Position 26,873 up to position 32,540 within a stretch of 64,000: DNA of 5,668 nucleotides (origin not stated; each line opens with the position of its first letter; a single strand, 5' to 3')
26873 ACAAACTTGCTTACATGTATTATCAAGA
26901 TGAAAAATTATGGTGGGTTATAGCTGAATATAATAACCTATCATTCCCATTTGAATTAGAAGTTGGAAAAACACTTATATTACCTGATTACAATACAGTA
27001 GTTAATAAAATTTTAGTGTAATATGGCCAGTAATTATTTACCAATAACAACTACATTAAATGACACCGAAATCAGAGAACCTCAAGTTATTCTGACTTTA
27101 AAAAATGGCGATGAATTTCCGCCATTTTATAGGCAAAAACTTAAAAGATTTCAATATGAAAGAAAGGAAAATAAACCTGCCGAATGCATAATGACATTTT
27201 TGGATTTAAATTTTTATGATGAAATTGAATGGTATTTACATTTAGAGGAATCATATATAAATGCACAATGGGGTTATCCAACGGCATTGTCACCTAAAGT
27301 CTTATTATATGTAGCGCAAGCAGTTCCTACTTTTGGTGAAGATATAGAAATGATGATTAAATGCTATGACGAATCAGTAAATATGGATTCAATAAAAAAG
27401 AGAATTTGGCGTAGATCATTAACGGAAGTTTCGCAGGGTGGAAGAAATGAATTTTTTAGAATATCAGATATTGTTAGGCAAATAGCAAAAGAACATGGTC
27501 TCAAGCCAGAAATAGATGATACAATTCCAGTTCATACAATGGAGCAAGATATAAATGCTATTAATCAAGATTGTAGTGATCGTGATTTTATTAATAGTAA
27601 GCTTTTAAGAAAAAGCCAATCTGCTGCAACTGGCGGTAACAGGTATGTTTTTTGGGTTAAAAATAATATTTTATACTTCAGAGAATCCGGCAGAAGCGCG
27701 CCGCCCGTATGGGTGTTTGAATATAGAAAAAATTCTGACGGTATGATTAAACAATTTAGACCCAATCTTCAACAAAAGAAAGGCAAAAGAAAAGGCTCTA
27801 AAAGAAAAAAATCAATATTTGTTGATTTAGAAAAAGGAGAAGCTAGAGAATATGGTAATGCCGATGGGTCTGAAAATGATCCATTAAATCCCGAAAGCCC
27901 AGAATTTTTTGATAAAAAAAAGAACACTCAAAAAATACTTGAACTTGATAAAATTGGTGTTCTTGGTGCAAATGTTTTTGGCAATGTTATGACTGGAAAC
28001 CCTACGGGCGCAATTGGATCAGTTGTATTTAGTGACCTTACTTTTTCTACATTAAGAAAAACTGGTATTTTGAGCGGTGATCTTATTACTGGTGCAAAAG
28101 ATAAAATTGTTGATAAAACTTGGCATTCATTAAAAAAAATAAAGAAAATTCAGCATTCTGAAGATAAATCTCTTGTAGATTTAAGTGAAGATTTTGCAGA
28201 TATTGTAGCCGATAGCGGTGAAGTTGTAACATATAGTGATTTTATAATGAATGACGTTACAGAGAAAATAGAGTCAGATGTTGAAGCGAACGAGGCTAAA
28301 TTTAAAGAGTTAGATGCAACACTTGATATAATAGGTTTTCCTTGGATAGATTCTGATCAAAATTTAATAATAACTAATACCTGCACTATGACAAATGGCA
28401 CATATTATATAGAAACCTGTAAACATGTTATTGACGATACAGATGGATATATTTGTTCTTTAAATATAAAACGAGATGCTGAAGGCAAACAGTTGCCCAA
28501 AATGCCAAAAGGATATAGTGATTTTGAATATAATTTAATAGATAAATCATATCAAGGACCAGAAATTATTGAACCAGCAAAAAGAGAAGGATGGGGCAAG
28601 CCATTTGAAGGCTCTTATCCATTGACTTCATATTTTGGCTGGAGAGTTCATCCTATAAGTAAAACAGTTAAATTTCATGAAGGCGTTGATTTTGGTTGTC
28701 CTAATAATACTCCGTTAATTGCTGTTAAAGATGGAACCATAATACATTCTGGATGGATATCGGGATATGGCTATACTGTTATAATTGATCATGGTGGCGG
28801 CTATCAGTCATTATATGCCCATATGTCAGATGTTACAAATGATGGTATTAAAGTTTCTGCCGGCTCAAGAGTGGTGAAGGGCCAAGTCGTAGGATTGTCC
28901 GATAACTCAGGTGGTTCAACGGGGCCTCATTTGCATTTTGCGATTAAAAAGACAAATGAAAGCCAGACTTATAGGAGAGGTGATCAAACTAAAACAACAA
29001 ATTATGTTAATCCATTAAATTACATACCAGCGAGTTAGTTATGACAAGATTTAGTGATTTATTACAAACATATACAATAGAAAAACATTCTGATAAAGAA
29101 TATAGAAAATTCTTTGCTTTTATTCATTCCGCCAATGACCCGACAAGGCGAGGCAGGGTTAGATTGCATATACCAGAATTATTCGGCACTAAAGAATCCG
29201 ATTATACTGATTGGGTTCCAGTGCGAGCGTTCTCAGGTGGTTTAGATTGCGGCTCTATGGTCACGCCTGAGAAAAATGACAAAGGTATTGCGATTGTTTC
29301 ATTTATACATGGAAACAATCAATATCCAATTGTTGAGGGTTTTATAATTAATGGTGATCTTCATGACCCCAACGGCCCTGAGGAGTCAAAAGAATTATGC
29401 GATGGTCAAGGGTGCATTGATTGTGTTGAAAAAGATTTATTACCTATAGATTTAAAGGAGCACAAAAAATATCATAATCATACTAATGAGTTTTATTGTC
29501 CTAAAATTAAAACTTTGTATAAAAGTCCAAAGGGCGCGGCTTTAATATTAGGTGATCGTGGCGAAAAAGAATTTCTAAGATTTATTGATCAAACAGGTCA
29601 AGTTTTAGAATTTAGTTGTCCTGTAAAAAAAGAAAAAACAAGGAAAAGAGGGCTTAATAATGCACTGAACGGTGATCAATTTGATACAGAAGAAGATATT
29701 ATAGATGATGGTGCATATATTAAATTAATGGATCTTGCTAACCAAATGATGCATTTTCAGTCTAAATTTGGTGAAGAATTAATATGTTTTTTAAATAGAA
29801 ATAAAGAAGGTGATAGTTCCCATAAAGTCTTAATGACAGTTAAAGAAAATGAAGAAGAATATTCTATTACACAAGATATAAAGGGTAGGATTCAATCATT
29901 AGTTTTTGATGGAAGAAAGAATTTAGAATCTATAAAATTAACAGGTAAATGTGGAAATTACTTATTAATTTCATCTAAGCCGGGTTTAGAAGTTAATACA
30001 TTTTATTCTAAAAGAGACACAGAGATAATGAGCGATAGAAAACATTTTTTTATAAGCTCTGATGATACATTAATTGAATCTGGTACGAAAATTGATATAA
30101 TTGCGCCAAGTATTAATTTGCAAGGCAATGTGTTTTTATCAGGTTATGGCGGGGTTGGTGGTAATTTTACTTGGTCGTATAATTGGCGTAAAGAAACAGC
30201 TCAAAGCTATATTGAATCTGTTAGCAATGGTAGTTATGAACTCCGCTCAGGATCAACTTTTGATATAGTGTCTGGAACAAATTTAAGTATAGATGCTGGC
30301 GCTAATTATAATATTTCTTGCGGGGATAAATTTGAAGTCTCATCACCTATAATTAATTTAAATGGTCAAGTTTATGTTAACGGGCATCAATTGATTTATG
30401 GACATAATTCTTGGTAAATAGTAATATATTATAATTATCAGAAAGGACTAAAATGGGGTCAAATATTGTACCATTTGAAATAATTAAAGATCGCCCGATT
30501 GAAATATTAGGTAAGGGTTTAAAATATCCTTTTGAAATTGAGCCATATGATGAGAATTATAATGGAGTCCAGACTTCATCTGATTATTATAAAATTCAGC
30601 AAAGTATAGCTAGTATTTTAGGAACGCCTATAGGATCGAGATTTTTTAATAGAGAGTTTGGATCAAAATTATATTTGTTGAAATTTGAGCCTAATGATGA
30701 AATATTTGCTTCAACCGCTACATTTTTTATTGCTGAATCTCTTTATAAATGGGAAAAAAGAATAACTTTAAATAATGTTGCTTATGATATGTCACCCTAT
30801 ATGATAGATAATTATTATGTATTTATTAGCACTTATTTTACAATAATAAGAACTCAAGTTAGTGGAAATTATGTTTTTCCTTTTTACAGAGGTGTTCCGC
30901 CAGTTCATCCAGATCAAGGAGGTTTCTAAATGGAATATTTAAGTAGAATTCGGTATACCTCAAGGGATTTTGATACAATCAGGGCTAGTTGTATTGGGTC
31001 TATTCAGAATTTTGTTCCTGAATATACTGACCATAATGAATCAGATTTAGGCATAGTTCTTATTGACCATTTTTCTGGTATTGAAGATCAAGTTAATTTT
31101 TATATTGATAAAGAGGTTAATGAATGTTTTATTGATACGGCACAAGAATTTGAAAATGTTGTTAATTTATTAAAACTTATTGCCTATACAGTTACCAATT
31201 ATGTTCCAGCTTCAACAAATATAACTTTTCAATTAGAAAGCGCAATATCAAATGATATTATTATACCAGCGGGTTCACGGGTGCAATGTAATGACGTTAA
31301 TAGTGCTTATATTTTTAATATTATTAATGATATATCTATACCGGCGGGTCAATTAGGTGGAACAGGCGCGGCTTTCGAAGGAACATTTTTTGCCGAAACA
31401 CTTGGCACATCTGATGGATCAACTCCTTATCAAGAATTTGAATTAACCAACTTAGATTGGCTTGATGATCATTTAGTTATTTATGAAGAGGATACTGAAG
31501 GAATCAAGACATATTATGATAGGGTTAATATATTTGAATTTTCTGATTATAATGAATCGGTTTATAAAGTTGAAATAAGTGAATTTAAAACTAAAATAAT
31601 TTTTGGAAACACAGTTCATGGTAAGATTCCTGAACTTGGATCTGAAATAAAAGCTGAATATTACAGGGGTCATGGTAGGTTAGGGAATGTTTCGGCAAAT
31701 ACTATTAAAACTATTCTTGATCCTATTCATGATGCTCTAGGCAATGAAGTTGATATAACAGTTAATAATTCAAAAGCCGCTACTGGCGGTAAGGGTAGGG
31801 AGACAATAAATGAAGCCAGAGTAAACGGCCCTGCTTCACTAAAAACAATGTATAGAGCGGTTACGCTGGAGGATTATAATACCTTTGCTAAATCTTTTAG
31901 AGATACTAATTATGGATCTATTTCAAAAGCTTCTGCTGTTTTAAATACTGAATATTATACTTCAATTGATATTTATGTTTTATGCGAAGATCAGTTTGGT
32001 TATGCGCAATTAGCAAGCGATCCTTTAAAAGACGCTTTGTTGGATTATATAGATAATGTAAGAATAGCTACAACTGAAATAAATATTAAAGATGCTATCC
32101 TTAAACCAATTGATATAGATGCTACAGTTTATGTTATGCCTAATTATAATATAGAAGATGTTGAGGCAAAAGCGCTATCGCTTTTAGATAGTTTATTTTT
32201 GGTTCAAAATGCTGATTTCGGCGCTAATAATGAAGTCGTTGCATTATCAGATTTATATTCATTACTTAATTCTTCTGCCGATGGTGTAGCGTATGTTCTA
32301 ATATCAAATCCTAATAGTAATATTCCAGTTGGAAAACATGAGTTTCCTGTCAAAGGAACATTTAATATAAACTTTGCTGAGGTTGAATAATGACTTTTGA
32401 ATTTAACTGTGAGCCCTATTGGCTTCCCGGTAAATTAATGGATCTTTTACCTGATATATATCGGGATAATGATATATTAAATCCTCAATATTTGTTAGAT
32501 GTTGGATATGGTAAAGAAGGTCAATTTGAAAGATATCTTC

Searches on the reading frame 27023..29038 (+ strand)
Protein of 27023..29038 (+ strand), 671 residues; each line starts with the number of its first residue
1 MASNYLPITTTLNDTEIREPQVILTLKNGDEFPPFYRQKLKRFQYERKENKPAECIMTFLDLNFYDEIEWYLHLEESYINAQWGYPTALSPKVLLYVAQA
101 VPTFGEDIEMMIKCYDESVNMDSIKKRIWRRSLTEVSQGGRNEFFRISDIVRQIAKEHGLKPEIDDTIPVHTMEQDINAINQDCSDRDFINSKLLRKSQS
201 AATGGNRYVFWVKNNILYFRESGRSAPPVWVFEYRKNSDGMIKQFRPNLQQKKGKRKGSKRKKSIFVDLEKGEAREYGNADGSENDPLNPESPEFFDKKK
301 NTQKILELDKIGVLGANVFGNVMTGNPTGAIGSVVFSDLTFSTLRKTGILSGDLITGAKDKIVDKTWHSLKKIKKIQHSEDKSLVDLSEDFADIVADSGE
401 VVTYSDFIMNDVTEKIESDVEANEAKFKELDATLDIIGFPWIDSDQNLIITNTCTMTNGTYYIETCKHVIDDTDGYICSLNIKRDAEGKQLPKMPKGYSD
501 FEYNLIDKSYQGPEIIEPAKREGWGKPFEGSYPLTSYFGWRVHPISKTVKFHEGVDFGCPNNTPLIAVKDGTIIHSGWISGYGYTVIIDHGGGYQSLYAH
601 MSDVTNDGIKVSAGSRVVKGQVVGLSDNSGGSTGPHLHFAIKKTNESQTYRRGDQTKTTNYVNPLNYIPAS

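Call 12: search_protein_families(library=phrogs, proteins=[window:27023-29038:+], max_evalue=0.001)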
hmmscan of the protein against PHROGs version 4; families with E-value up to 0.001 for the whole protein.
window:27023-29038:+ (671 aa): 26 families (the best 25 are shown)
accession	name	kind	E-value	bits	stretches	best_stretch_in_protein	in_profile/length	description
phrog_6700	-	lysis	3.7e-25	88.1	1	530-647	2604-2717/2898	endolysin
phrog_7767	-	other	4.5e-22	79.7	1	531-664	3-115/194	metallo-endopeptidase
phrog_3084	-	lysis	4.5e-20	73.1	1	527-647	5-122/468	endolysin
phrog_880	-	lysis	5.1e-20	73.3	1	529-658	12-132/435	endolysin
phrog_10030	-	tail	1.7e-19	69.7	1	549-646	1911-2010/2105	tail length tape measure protein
phrog_14988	-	other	8.9e-19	69.2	1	534-651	16-136/272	peptidase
phrog_28672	-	other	5.1e-18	65.9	1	527-641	271-373/397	metallo-endopeptidase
phrog_16615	-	other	6.2e-18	65.9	1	544-645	411-508/529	peptidase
phrog_37190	-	other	1.1e-17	65.3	1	534-644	123-228/244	peptidase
phrog_3578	-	lysis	1.5e-17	65.1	1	533-667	215-355/405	endolysin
phrog_1067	-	head and packaging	3.5e-16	59.9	1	418-654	648-857/991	minor head protein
phrog_21656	-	other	3.7e-13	49.4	1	548-668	633-743/1022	peptidase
phrog_3572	-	lysis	8.8e-13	48.6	1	530-651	459-582/653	endolysin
phrog_28089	-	lysis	2.3e-12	46.6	1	529-645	573-684/1141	endolysin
phrog_4070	-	tail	4.5e-12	45.9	1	531-647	604-715/989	tail length tape measure protein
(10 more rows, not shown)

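Call 27: search_protein_families(library=pfam, proteins=[window:27023-29038:+], max_evalue=0.01)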
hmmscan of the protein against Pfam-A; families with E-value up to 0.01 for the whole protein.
window:27023-29038:+ (671 aa): 1 family
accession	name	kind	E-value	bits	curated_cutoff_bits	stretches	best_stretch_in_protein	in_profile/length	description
PF01551.29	Peptidase_M23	-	3.5e-29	101.3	28.7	1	550-647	1-93/96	Peptidase family M23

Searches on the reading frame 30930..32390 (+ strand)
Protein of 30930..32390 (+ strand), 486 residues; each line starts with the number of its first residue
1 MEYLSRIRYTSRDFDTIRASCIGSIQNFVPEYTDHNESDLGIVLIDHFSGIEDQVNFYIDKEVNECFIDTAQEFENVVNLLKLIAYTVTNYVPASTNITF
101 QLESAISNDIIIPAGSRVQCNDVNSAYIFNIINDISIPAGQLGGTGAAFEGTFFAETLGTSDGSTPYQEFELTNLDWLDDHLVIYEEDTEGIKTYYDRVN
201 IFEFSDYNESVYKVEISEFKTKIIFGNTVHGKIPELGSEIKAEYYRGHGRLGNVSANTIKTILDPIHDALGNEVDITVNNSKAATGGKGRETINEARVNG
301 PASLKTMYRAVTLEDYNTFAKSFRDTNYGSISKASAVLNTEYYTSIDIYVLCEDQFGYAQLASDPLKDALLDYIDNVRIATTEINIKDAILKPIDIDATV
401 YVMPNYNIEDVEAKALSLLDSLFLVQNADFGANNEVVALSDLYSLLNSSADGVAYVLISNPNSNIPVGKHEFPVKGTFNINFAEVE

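Call 12: search_protein_families(library=phrogs, proteins=[window:30930-32390:+], max_evalue=0.001)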
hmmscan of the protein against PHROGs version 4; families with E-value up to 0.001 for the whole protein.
window:30930-32390:+ (486 aa): 5 families
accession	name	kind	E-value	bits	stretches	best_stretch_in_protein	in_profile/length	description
phrog_219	-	tail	1.2e-34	120.9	1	9-431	6-433/598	baseplate wedge subunit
phrog_6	-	tail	4.3e-31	109.2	1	9-485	67-408/548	baseplate wedge subunit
phrog_10646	-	tail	1.7e-11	43.9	1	5-94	24-114/1142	baseplate wedge subunit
phrog_1369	-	tail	6.2e-10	39.4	1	59-421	49-403/489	baseplate protein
phrog_4226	-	tail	3.9e-06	27.3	1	345-485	93-226/228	baseplate protein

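Call 84: search_dna_similar(query=window:30930-32387:+, collection=phages, mode=protein, max_evalue=0.001, max_rows=15)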
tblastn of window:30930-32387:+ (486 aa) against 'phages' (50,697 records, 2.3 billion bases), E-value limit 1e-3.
Records with a match: 272; places in all: 273; records where one place covers at least 80% of the query: 53.
Best place of each record, by identity: <60% 272.
By first word of the organism name: Synechococcus 133; Escherichia 33; Cyanophage 24; Prochlorococcus 10; Phage 8; Erwinia 8; Streptomyces 6; Sinorhizobium 5; Leptospira 4; Methylophilales 4; and 15 more.
By host as written in the record: - 73; Synechococcus sp. 27; Synechococcus 18; Synechococcus sp. WH8102 11; Synechococcus sp. WH7803 10; Escherichia coli 10; Synechococcus sp. MW02 9; Homo sapiens 6; and 55 more.
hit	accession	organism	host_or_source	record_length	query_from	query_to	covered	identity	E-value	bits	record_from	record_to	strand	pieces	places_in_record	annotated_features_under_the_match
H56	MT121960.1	Phage DP SC_2_H4_2017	bacteria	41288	12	450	90%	27.5%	9e-33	138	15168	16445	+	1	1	none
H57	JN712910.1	Bacillus phage BCD7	Bacillus cereus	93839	7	480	98%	25.4%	3e-28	124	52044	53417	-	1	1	putative baseplate J family protein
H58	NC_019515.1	Bacillus phage BCD7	Bacillus cereus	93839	7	480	98%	25.4%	3e-28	124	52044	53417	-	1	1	putative baseplate J family protein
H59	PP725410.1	Streptomyces phage GiJojo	Streptomyces mirabilis NRRL B-2400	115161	7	476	97%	25.6%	2e-35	146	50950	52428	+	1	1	90: baseplate J protein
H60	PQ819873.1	Streptococcus phage vB_SagM-GXN1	Streptococcus agalactiae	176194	10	473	95%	25.6%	7e-25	114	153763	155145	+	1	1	baseplate wedge protein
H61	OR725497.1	Streptomyces phage LuckySocke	Streptomyces lividans JI 1326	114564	7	458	93%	25.6%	9e-40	159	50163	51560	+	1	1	98: baseplate J protein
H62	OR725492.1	Streptomyces phage Alone3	Streptomyces lividans JI 1326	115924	7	458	93%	25.6%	9e-40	159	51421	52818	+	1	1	100: baseplate J protein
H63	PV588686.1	Streptomyces phage pSt2308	Streptomyces turgidiscabies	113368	7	476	97%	24.4%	2e-34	144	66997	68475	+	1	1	baseplate J protein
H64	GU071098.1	Synechococcus phage S-SSM7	Synechococcus sp. WH8109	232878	8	453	92%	25.6%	7e-11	71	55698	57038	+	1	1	gp6: baseplate wedge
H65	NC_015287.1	Synechococcus phage S-SSM7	Synechococcus sp. WH8109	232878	8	453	92%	25.6%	7e-11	71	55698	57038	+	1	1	gp6: baseplate wedge subunit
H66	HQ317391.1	Cyanophage S-SSM6a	Synechococcus sp. WH8109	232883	8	453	92%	25.6%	7e-11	71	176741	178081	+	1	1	baseplate wedge subunit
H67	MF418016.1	Bacillus phage vB_BceM-HSE3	Bacillus cereus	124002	2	480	99%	23.6%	1e-31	135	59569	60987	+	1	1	baseplate J protein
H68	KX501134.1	Phage DP-2017a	Homo sapiens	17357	12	450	90%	25.4%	2e-24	113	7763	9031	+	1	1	baseplate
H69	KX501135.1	Phage DP-2017a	Homo sapiens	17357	12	450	90%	25.4%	2e-24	113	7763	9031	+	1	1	baseplate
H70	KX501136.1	Phage DP-2017a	Homo sapiens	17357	12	450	90%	25.4%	2e-24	113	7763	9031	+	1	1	baseplate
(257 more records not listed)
